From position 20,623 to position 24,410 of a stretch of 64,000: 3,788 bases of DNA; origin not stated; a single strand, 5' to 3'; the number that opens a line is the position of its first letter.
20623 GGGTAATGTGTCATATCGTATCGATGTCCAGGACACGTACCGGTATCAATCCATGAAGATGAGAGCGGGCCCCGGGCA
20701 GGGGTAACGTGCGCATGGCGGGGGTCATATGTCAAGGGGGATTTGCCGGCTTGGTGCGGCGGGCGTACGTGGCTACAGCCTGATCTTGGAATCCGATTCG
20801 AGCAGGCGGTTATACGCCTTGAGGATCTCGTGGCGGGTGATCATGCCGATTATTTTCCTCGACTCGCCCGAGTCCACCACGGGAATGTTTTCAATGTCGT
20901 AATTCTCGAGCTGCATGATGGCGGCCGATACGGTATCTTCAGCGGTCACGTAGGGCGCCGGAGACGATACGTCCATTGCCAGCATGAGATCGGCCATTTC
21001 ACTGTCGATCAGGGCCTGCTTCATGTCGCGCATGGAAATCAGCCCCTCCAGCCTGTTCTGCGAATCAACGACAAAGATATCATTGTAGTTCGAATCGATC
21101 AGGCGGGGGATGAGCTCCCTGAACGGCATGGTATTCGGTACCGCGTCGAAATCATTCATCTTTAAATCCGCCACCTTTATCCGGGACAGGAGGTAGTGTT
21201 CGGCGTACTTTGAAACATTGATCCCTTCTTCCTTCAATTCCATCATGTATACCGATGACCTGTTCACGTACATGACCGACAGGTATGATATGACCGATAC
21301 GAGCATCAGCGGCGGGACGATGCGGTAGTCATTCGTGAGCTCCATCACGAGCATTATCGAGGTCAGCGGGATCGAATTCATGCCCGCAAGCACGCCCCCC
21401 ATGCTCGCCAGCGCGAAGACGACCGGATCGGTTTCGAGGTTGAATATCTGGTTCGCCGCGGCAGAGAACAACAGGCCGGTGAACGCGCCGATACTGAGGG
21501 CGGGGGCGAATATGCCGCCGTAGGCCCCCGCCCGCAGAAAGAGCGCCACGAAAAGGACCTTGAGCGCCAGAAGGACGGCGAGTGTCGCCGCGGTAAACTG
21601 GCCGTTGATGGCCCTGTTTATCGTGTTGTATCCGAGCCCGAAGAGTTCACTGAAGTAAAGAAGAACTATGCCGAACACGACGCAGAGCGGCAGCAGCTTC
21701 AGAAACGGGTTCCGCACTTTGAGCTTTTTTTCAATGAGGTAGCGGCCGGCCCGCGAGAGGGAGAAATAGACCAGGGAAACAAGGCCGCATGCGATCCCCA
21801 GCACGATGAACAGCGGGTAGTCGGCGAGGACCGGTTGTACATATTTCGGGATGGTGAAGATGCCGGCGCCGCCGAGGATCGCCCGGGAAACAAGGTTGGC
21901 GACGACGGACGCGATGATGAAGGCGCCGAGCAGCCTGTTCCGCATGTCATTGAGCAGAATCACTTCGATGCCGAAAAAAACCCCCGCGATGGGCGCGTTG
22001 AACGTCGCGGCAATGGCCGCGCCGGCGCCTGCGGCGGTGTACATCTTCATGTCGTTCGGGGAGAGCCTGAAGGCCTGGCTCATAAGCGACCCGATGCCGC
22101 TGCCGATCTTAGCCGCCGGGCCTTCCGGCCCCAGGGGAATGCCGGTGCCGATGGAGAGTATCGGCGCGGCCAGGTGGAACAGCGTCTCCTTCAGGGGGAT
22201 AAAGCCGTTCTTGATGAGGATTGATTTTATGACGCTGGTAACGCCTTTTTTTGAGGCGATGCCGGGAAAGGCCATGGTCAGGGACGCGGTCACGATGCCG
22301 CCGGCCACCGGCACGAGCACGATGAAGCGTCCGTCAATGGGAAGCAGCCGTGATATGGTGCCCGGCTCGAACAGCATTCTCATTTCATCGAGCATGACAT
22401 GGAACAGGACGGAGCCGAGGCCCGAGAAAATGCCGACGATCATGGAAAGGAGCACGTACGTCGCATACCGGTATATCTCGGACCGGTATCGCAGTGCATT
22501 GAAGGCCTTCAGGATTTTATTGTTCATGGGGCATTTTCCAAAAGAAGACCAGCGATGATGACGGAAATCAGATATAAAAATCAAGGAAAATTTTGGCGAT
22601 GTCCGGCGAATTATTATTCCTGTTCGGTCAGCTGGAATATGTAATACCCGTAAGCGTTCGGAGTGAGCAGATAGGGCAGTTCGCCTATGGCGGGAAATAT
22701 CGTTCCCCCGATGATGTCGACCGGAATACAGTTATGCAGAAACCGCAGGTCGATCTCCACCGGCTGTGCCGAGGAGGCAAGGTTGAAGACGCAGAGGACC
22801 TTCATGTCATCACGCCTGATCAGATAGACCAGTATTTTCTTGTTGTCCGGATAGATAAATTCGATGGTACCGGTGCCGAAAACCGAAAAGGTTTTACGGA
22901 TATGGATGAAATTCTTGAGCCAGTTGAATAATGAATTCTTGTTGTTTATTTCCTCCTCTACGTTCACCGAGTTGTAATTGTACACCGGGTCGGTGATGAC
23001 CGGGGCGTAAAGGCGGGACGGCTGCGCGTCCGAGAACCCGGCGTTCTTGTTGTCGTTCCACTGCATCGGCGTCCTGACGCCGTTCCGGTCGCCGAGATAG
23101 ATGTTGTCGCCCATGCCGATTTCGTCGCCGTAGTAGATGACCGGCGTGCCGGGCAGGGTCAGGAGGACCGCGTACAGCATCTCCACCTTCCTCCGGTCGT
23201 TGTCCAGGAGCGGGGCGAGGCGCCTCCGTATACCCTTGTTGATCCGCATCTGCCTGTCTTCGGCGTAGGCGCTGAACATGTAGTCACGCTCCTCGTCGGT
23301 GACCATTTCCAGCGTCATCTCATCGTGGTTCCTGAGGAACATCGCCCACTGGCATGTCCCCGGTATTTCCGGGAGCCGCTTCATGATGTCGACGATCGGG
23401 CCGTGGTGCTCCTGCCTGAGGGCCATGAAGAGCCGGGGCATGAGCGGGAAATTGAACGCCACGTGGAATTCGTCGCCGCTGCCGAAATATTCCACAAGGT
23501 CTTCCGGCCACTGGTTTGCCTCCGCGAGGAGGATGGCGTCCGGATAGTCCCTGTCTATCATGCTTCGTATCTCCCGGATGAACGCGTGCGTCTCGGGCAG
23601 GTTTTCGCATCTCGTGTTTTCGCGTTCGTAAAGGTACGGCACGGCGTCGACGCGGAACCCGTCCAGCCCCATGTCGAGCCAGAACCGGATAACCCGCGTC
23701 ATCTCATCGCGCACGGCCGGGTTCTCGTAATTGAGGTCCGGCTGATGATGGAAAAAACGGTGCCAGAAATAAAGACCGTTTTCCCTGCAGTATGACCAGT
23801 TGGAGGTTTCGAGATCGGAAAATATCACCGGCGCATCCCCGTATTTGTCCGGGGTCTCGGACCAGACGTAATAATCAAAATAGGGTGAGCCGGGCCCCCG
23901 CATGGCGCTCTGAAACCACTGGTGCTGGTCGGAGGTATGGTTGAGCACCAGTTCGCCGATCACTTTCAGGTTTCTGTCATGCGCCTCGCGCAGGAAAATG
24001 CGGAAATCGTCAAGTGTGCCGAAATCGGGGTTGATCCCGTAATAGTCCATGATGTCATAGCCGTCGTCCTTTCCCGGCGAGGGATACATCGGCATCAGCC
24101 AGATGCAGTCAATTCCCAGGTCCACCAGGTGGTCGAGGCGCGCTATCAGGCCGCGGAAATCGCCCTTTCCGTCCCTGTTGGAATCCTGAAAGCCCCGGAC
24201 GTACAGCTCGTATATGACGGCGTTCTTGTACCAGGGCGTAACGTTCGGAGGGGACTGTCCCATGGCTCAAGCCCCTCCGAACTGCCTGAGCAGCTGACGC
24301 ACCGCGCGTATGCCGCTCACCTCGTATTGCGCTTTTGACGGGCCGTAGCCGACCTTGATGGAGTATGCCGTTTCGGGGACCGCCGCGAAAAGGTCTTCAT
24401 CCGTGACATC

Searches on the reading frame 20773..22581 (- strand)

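Call 53: search_protein_families(library=pfam, proteins=[window:20773-22581:-], max_evalue=0.00001)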
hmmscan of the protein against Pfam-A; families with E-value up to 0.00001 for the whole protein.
window:20773-22581:- (602 aa): 2 families
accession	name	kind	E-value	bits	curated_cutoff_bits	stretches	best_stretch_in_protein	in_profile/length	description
PF00654.25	Voltage_CLC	-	3.5e-81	273.5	24.8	1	95-434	2-343/346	Voltage gated chloride channel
PF00571.33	CBS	-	2.7e-17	63.3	24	1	537-590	3-55/57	CBS domain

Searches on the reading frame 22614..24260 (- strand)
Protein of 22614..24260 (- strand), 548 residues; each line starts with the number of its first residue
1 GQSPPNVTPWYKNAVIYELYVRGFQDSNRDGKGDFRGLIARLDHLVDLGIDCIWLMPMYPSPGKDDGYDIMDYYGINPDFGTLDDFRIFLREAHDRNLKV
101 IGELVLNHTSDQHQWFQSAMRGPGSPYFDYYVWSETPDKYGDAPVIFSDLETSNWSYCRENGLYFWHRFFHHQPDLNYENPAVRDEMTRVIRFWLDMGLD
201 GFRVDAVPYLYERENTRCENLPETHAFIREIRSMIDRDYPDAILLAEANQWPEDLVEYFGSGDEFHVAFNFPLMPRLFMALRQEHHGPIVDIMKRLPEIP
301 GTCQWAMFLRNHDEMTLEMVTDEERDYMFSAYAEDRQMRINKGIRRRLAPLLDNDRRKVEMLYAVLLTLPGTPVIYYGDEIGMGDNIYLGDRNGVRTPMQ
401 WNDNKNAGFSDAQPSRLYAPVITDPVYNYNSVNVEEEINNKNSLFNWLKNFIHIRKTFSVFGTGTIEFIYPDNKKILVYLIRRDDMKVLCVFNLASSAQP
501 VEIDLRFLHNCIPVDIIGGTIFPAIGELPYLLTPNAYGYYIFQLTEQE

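Call 53: search_protein_families(library=pfam, proteins=[window:22614-24260:-], max_evalue=0.00001)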
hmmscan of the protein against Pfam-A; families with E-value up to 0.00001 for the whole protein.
window:22614-24260:- (548 aa): 2 families
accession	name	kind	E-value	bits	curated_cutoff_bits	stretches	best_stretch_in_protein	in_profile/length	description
PF00128.31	Alpha-amylase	-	5.8e-94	316.3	22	1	19-459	2-441/446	Alpha amylase, catalytic domain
PF16657.11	Malt_amylase_C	-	2.3e-20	72.9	27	1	464-541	1-75/75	Maltogenic Amylase, C-terminal domain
